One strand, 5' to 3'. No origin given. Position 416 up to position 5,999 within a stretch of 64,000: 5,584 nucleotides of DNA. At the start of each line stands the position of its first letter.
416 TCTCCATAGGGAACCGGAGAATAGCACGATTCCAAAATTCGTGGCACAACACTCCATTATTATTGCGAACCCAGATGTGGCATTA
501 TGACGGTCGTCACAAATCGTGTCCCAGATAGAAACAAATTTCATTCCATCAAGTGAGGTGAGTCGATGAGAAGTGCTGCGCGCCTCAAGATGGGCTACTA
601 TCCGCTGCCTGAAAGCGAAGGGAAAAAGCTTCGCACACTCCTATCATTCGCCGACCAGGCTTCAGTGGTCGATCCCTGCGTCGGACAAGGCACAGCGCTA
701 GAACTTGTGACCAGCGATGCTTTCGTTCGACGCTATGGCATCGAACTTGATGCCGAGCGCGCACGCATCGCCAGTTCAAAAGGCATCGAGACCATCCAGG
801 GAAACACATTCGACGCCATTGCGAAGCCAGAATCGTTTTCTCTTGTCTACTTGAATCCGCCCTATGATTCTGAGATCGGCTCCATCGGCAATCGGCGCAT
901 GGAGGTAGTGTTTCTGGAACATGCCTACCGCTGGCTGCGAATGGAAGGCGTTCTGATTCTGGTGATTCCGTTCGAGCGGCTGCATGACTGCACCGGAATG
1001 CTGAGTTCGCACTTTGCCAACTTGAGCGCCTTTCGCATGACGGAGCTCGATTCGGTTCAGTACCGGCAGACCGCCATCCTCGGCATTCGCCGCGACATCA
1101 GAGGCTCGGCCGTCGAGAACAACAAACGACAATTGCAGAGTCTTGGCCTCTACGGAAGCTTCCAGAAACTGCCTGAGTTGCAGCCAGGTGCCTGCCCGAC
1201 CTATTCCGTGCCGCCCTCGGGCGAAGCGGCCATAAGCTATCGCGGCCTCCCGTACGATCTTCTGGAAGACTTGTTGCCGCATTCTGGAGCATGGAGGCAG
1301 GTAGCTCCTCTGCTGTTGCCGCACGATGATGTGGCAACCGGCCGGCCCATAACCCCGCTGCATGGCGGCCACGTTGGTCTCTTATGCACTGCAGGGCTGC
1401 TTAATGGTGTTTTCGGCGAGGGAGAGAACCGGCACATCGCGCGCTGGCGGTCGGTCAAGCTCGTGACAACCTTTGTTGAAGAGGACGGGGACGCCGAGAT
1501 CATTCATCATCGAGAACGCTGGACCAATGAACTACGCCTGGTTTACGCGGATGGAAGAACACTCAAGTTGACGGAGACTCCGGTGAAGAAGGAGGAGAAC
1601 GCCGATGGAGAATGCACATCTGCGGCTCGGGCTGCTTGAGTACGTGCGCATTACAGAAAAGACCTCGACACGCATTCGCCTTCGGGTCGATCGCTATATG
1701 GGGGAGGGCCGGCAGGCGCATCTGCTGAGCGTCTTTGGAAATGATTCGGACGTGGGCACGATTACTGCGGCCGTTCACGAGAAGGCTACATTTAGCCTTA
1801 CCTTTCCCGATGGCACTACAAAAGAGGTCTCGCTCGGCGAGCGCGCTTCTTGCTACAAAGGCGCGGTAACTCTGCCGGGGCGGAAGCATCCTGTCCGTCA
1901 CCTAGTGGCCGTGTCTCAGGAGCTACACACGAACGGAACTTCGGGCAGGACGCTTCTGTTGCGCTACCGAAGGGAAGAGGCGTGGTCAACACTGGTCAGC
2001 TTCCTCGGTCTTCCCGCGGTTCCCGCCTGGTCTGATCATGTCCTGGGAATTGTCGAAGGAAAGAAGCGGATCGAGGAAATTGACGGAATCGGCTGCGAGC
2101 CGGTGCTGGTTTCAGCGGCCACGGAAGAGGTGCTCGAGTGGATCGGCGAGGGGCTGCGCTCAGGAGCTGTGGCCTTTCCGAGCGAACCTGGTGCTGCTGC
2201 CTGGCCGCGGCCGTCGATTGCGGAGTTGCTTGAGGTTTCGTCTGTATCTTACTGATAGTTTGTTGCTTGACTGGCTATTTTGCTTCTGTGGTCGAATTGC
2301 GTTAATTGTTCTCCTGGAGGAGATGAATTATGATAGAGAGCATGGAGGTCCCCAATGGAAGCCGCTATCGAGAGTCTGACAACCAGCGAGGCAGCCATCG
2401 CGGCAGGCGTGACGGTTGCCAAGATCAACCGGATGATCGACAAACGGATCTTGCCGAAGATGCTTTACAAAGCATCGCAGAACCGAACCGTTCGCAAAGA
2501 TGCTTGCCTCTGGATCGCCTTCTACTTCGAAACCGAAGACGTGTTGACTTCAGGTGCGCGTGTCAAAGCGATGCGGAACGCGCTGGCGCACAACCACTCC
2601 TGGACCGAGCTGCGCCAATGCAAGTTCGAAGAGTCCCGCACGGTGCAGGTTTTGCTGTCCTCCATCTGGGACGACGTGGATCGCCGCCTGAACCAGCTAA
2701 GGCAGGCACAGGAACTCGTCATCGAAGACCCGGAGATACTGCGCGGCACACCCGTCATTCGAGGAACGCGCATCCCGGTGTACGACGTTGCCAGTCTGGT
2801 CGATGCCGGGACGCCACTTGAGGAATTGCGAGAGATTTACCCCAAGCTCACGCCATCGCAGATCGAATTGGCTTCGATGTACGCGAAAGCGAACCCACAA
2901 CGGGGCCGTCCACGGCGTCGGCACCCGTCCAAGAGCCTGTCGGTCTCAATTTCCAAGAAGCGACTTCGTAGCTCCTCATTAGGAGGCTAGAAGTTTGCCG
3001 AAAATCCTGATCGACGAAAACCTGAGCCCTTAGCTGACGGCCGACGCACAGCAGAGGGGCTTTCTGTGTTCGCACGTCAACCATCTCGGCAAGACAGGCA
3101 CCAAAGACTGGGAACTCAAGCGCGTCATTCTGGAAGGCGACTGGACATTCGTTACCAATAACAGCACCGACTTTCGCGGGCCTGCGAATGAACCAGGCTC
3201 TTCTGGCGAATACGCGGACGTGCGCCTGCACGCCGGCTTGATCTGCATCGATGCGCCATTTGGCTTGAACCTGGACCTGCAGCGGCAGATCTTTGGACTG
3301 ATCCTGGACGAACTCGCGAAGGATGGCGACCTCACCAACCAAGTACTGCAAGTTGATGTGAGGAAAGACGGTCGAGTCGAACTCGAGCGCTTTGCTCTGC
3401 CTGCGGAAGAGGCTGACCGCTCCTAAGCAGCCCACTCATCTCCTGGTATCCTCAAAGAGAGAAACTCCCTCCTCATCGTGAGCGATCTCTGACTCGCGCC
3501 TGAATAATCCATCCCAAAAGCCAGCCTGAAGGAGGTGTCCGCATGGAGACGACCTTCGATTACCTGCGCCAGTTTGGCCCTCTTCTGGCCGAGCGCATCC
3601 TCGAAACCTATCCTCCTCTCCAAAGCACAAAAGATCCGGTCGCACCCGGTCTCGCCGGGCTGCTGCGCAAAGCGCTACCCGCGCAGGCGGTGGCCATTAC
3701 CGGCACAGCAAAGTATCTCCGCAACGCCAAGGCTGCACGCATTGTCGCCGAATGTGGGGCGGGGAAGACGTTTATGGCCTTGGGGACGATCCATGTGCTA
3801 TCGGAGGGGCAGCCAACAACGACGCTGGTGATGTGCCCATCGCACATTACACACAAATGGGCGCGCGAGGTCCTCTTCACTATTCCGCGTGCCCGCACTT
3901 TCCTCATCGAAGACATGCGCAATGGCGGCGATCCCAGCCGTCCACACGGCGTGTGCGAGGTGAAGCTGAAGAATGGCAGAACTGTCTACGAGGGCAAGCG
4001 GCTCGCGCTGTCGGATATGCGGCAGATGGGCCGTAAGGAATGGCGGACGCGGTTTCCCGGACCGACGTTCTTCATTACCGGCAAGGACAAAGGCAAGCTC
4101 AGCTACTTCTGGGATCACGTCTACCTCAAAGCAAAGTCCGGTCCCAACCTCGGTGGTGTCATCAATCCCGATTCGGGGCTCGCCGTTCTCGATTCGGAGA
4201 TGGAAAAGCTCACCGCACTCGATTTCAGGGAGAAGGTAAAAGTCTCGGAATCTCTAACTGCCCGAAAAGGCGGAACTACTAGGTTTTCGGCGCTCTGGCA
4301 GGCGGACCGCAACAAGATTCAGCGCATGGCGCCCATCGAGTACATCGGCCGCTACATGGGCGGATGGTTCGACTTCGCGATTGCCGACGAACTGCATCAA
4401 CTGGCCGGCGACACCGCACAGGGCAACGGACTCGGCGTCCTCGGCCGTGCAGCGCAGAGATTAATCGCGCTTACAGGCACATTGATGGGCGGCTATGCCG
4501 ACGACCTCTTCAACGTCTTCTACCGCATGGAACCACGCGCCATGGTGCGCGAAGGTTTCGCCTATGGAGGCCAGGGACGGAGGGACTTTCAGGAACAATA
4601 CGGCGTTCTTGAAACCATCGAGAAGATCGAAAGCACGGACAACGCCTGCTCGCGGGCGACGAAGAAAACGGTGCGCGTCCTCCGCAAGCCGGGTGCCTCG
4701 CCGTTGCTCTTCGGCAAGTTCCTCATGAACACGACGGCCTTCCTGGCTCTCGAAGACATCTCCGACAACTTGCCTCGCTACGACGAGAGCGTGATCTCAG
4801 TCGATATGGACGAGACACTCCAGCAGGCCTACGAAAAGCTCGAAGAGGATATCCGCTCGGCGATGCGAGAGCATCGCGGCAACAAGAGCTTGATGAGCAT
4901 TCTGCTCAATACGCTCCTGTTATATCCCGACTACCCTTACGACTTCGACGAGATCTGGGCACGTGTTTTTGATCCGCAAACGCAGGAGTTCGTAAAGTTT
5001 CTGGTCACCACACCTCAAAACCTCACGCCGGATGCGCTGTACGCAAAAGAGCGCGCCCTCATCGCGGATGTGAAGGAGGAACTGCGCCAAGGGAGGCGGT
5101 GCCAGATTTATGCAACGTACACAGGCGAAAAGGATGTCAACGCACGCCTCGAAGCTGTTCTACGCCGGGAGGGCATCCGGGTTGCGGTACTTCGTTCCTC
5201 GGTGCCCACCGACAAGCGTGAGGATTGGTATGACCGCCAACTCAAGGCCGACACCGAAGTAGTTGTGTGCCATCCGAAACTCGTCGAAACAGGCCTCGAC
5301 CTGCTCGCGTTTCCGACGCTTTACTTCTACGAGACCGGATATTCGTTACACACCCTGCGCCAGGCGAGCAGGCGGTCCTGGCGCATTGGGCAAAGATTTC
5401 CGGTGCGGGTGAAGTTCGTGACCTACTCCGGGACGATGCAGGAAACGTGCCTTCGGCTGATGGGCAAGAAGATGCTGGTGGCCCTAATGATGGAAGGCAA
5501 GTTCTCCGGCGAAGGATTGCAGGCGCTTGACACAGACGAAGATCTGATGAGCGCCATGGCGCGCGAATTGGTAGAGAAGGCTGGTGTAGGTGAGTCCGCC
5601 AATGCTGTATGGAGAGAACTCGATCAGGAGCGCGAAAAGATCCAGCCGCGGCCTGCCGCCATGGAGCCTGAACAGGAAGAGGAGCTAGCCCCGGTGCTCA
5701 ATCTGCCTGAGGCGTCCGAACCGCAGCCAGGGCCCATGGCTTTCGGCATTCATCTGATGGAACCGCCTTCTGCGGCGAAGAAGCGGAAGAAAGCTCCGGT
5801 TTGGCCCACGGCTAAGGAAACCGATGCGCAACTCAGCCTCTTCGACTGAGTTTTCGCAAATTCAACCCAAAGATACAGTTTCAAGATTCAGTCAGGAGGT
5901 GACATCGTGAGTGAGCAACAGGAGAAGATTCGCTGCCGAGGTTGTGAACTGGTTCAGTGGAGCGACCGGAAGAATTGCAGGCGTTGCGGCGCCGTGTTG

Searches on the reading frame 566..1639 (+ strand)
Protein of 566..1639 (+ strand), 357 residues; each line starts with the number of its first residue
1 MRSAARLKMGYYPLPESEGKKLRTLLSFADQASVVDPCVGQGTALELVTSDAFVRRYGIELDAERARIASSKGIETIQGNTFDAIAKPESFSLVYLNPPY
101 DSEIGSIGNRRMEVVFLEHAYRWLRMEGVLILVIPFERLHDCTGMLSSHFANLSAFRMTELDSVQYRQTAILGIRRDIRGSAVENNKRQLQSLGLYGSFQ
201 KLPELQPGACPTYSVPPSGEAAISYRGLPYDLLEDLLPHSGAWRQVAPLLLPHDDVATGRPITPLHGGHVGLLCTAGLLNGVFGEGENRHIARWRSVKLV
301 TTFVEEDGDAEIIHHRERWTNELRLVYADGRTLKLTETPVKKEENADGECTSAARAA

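Call 50: search_protein_families(library=pfam, proteins=[window:566-1639:+], max_evalue=0.01)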
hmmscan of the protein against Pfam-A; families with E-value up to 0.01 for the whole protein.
window:566-1639:+ (357 aa): 2 families
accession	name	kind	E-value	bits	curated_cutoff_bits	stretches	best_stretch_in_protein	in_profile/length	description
PF19587.5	DUF6094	-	8.5e-25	87.7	22.8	1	5-177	131-307/344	Uncharacterised methyltransferase family (DUF6094)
PF05175.20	MTS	-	0.0053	16.9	23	1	71-154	80-158/170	Methyltransferase small domain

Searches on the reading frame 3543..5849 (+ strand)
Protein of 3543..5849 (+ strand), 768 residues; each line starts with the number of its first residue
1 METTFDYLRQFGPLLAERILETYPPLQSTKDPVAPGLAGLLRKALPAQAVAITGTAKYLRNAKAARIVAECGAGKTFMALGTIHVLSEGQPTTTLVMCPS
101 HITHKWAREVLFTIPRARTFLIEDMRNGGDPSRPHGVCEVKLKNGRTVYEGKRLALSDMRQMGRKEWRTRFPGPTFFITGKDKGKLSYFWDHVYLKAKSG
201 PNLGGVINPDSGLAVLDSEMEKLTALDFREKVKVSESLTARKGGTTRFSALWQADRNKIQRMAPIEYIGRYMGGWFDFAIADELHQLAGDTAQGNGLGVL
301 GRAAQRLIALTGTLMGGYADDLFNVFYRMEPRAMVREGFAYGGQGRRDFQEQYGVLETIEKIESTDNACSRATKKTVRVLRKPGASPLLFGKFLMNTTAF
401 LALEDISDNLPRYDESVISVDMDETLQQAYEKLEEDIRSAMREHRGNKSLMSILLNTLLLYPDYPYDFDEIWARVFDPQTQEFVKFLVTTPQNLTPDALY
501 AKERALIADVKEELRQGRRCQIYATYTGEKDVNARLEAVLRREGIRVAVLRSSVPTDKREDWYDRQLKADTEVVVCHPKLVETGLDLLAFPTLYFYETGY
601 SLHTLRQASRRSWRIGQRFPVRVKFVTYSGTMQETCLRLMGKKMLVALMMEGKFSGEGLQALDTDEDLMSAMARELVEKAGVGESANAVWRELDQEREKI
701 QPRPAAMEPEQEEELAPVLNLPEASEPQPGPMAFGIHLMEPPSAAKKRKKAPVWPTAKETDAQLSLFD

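Call 3: search_protein_families(library=pfam, proteins=[window:3543-5849:+], max_evalue=0.01)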
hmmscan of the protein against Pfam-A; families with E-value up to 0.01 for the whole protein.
window:3543-5849:+ (768 aa): 3 families
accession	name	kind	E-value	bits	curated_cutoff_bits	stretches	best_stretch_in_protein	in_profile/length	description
PF00176.29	SNF2-rel_dom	-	6.2e-07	29.2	24.9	1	69-114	24-74/290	SNF2-related domain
PF00271.37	Helicase_C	-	1.3e-06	29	23.5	1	510-616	6-110/110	Helicase conserved C-terminal domain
PF04851.21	ResIII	-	1.4e-05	25.5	22.5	1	46-109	6-72/164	Type III restriction enzyme, res subunit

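Call 4: search_protein_families(library=ncbifam, proteins=[window:3543-5849:+], max_evalue=0.01)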
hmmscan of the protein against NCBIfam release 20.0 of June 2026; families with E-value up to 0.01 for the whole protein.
window:3543-5849:+ (768 aa): 2 families
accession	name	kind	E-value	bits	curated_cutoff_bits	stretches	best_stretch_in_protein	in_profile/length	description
NF058637.1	helic_SCO1167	equivalog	2.4e-08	32.5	1200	1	534-647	793-906/932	SCO1167/SCO6262 family helicase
TIGR04095.1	dnd_restrict_1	equivalog_domain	0.0083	15.2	600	0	70-110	32-74/451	DNA phosphorothioation system restriction enzyme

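Call 5: search_protein_families(library=padloc, proteins=[window:3543-5849:+], max_evalue=0.01)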
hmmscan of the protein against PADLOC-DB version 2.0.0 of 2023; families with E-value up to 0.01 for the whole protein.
window:3543-5849:+ (768 aa): 6 families
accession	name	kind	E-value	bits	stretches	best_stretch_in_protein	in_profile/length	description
PDLC02850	DpdE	-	2.2e-07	27.2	1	502-680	1096-1268/1282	DpdE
PDLC02849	DpdE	-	2.5e-07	27.2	1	506-663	691-843/857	DpdE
PDLC02842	DpdE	-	2.5e-07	26.8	1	501-644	1006-1144/1176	DpdE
PDLC04556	PDC-M27C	-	7.5e-06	22.5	1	48-110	40-104/892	-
PDLC02707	PbeA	-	1.3e-05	22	1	67-111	273-319/672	PbeA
PDLC04554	PDC-M27C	-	0.0065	12.7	1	58-109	50-103/1217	-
